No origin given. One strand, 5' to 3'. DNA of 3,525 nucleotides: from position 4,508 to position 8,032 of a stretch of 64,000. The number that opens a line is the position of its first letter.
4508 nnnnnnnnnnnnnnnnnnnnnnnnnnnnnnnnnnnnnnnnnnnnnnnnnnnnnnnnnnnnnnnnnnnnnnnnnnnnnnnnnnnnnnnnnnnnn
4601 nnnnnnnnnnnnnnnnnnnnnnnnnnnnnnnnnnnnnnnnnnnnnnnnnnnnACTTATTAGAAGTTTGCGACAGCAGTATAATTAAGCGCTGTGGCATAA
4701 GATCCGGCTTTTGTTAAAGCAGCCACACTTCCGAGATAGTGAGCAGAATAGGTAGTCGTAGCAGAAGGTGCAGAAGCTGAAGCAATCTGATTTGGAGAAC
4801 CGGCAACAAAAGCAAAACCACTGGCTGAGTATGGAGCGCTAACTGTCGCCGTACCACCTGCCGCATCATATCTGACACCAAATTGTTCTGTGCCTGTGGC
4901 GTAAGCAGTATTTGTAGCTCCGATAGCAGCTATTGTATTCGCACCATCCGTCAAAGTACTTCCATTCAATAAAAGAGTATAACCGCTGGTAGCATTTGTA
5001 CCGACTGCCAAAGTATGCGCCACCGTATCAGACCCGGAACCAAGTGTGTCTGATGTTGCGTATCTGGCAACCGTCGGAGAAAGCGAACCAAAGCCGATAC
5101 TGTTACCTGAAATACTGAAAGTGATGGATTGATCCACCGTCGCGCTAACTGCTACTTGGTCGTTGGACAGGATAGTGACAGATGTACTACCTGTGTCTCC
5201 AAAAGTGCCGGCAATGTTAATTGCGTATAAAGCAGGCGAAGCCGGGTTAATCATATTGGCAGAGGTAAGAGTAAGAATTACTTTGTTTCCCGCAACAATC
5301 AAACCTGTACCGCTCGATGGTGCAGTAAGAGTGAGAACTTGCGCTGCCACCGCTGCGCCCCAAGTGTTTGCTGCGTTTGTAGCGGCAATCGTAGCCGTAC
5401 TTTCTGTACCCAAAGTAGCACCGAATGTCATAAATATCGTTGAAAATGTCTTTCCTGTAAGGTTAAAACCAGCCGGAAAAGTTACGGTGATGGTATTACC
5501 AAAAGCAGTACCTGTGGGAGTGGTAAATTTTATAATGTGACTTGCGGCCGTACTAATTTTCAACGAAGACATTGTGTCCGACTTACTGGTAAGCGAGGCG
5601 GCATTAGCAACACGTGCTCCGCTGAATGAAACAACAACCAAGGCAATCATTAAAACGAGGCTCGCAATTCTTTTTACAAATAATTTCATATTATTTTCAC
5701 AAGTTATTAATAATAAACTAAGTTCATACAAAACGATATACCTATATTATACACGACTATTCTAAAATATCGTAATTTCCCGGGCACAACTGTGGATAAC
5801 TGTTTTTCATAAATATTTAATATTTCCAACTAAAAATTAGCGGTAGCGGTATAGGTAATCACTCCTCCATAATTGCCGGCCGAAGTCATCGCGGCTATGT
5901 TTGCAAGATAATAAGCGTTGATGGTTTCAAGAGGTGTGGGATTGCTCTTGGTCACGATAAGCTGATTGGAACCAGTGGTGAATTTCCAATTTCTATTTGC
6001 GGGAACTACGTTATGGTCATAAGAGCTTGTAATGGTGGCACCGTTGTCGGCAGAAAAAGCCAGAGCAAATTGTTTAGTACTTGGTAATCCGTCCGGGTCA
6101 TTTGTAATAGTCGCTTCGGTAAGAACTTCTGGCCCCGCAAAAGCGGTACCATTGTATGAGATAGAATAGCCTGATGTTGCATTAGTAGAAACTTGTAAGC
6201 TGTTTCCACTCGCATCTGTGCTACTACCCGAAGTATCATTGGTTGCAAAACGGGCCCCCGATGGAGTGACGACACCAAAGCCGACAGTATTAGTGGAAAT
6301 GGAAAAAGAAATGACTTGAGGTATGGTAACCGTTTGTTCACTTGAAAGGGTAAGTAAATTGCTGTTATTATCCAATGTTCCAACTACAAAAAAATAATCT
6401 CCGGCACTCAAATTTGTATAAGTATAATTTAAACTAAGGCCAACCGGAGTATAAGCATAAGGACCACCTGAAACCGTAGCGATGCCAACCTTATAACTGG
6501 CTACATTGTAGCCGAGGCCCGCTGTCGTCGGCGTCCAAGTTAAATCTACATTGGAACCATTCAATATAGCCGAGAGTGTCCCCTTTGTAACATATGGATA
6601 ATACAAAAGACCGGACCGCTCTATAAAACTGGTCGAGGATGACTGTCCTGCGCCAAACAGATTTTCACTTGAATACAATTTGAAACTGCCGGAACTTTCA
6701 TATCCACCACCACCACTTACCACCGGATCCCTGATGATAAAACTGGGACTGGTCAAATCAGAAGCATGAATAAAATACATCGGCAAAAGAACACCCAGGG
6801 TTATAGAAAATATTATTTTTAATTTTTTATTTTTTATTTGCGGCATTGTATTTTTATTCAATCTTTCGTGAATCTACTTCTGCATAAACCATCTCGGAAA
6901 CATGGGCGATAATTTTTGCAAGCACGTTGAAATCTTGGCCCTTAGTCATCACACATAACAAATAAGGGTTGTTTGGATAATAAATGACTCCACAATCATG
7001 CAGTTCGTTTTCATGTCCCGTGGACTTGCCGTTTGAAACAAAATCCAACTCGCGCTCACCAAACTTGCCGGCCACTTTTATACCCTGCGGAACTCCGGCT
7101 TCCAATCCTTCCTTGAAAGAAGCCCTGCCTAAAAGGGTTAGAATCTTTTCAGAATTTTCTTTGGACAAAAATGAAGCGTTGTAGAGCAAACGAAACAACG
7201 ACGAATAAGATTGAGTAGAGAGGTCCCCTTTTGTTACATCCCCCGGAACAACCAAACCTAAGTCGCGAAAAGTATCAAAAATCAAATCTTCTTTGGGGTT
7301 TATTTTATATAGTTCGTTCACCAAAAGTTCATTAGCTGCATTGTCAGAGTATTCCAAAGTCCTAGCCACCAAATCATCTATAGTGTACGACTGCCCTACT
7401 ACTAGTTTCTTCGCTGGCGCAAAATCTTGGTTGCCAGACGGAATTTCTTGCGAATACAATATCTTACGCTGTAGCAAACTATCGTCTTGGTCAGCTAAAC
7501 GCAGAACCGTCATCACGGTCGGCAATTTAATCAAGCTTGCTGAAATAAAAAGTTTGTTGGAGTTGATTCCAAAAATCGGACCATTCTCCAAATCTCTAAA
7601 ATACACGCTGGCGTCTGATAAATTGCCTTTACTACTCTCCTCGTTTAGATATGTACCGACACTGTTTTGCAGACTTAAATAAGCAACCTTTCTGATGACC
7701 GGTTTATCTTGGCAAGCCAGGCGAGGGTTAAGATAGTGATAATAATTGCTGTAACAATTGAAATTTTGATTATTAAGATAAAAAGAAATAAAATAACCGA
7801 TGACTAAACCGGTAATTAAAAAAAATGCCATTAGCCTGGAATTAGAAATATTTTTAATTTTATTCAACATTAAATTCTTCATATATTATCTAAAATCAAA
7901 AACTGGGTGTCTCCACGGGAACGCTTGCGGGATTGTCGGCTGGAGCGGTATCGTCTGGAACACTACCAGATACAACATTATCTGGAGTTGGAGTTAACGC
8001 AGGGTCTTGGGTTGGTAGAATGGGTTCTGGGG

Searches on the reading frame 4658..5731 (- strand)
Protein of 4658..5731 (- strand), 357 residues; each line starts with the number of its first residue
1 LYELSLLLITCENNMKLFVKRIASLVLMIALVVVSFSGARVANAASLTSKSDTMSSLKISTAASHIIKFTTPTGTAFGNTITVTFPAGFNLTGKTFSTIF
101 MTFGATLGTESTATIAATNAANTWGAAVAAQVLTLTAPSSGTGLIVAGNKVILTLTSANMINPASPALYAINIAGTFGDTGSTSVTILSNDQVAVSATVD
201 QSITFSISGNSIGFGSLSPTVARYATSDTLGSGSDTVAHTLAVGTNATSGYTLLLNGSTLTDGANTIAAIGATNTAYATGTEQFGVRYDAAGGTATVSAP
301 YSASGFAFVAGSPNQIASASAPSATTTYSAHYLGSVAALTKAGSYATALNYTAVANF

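Call 3: search_protein_families(library=pfam, proteins=[window:4658-5731:-], max_evalue=0.1)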
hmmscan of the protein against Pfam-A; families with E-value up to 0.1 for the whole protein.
window:4658-5731:- (357 aa): 0 families

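Call 4: search_protein_families(library=ncbifam, proteins=[window:4658-5731:-], max_evalue=0.1)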
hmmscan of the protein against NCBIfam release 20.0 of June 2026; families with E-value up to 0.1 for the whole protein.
window:4658-5731:- (357 aa): 2 families
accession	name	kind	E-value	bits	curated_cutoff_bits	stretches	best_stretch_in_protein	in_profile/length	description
NF058581.1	CPR_Pam_pilin_C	domain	1.8e-17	63.8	55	1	234-357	16-148/148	Pam pilus system pilin subunit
NF058579.1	CPR_pilus_PamT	equivalog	1e-05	25.1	240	1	162-357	46-241/241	CPR-type pilus protein PamT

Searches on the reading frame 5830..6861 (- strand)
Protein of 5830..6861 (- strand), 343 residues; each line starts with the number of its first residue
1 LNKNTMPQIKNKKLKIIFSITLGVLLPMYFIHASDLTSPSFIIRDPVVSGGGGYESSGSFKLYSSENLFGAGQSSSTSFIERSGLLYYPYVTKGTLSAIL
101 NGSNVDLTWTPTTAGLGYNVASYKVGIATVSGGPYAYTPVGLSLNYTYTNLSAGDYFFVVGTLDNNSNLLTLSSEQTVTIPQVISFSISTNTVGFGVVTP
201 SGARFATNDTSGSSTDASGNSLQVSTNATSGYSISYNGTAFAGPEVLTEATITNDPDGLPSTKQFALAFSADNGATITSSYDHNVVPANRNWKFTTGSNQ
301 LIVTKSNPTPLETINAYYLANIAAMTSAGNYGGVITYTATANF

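Call 3: search_protein_families(library=pfam, proteins=[window:5830-6861:-], max_evalue=0.1)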
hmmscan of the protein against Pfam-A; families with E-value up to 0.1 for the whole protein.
window:5830-6861:- (343 aa): 1 family
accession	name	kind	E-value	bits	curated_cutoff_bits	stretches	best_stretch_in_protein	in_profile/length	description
PF07495.19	Y_Y_Y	-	0.014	15.7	26.6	1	145-168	29-52/65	Y_Y_Y domain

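Call 4: search_protein_families(library=ncbifam, proteins=[window:5830-6861:-], max_evalue=0.1)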
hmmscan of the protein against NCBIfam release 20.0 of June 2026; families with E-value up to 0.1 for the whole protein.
window:5830-6861:- (343 aa): 1 family
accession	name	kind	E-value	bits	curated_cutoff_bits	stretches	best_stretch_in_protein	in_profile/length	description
NF058581.1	CPR_Pam_pilin_C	domain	3.1e-11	43.6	55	1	206-343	7-148/148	Pam pilus system pilin subunit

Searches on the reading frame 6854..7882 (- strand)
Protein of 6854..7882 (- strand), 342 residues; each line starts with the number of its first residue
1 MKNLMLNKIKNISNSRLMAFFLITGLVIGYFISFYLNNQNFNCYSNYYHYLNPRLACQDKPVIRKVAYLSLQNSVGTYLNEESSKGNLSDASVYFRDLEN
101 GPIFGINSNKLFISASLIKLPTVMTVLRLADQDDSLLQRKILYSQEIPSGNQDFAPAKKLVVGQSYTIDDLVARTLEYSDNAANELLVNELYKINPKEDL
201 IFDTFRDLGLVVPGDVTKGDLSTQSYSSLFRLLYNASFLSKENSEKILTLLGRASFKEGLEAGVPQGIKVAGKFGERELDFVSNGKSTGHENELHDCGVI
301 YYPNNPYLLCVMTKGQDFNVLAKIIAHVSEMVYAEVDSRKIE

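Call 3: search_protein_families(library=pfam, proteins=[window:6854-7882:-], max_evalue=0.1)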
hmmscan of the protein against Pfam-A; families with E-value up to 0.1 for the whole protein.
window:6854-7882:- (342 aa): 2 families
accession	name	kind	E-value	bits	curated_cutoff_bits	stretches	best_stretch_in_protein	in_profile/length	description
PF13354.11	Beta-lactamase2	-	2.4e-32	112.5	22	1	92-313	1-214/214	Beta-lactamase enzyme family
PF00144.29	Beta-lactamase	-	0.0025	17.5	27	1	95-193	35-121/329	Beta-lactamase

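Call 4: search_protein_families(library=ncbifam, proteins=[window:6854-7882:-], max_evalue=0.1)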
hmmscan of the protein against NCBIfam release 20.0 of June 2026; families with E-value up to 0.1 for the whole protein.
window:6854-7882:- (342 aa): 70 families (the best 25 are shown)
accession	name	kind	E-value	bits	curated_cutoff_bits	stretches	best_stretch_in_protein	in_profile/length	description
NF033103.1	bla_class_A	equivalog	7.7e-23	80.9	200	2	92-191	14-111/257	class A beta-lactamase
NF012099.1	SubclassA2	equivalog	5.7e-11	42.1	320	2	222-336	158-270/275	class A beta-lactamase, subclass A2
NF000321.3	blaPEN-Bpc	exception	7.8e-10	38.3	580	1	112-319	72-275/295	PEN family class A beta-lactamase, Bpc-type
NF041113.1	blaMAB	exception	5.7e-09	35.6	575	1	92-275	47-235/289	MAB family class A beta-lactamase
NF033141.0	blaZ_gen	exception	3.7e-07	29.6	500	1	90-276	37-228/281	BlaZ-like penicillin-hydrolyzing class A beta-lactamase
NF040547.1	blaSFC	exception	2.4e-06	27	680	1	92-191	50-146/309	SFC family carbapenem-hydrolyzing class A beta-lactamase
NF000398.2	blaBEL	exception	2.5e-06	26.9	620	1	100-209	45-149/283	BEL family extended-spectrum class A beta-lactamase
NF000538.1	classA_carba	equivalog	3.2e-06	26.7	390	1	92-193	10-108/254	carbapenem-hydrolyzing class A beta-lactamase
NF000232.1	lactamase_L2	exception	3.7e-06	26.6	540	1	93-189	60-153/303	L2 family extended-spectrum class A beta-lactamase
NF000320.3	blaPEN-Bcc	equivalog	5.1e-06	26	540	1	116-276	81-248/300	PEN family class A beta-lactamase, Bcc-type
NF033139.1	blaZ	exception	5.2e-06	25.9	580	1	79-276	27-228/281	penicillin-hydrolyzing class A beta-lactamase BlaZ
NF033568.1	blaROB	exception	9.6e-06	24.9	675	1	90-195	60-160/305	ROB family class A beta-lactamase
NF012167.0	classA_firm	exception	1.2e-05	25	427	1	92-276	14-203/255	class A beta-lactamase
NF050797.1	blaCESS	exception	1.7e-05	24.3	525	1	93-188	53-145/296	CESS family extended-spectrum class A beta-lactamase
NF000448.2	blaACI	exception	1.9e-05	24.2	640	1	92-315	42-259/284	ACI family class A beta-lactamase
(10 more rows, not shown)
